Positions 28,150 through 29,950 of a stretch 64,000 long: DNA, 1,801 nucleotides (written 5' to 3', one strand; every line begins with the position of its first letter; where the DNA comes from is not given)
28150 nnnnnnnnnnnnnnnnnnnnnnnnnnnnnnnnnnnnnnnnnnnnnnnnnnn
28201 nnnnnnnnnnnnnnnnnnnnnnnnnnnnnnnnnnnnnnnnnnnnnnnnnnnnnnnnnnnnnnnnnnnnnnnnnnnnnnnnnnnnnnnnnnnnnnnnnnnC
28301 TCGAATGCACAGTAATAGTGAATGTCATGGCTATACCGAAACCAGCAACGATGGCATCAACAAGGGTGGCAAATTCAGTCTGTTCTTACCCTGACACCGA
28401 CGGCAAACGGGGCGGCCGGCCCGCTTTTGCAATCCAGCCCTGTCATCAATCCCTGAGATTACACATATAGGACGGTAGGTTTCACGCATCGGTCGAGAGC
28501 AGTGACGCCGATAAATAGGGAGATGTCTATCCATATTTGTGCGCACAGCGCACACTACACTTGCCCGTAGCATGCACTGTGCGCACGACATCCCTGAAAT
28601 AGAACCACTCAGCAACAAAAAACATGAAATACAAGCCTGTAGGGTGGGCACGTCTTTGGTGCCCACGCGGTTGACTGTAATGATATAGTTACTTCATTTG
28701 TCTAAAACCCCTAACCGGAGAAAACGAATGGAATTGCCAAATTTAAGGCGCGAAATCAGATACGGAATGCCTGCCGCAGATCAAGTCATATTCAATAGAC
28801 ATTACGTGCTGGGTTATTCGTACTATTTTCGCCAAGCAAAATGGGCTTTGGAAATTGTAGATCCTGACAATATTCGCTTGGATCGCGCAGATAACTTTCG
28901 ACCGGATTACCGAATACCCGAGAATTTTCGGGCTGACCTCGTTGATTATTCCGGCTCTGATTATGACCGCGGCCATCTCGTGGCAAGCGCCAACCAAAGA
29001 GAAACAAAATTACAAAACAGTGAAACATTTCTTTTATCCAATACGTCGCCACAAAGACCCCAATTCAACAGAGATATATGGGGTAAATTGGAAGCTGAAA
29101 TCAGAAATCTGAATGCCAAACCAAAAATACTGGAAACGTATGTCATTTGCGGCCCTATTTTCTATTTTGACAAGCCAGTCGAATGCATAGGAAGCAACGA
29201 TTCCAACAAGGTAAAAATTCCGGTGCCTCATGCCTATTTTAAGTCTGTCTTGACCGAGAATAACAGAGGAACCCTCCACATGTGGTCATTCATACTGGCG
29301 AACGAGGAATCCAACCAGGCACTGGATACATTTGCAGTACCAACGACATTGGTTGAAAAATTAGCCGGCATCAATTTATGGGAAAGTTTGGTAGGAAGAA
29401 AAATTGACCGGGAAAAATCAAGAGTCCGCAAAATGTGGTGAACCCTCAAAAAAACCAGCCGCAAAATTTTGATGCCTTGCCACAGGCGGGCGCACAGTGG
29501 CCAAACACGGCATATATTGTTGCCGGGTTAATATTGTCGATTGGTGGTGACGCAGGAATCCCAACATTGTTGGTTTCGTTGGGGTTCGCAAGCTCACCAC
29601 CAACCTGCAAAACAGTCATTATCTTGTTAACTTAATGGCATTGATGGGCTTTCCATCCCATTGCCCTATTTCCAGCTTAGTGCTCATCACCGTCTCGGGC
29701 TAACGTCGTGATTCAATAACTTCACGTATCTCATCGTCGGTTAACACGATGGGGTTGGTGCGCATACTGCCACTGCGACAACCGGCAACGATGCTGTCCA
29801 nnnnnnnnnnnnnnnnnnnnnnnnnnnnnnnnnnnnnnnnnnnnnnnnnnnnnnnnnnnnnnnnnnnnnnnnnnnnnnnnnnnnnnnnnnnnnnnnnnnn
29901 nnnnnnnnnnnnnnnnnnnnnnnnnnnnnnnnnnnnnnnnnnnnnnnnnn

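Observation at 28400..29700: AT-rich islet encoding a leaderless EndoG/NucA-family nuclease flanked by REP elements, with an overlapping small hydrophobic ORF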

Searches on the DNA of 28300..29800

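Call 56: search_rna_families(source=window, start=28300, end=29800, threshold=evalue, max_evalue=1)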
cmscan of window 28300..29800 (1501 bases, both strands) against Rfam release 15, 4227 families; matches with E-value up to 1: 2.
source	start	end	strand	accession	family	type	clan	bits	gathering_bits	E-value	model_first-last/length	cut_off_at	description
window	29536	29609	-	RF03550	mir-31_2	Gene; miRNA;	-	22.1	97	0.21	1-83/83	no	mir-31_2 microRNA precursor family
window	29720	29797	-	RF02700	HtrA_thermometer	Cis-reg; thermoregulator;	-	20.1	52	0.9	1-46/46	no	HtrA 5' UTR thermometer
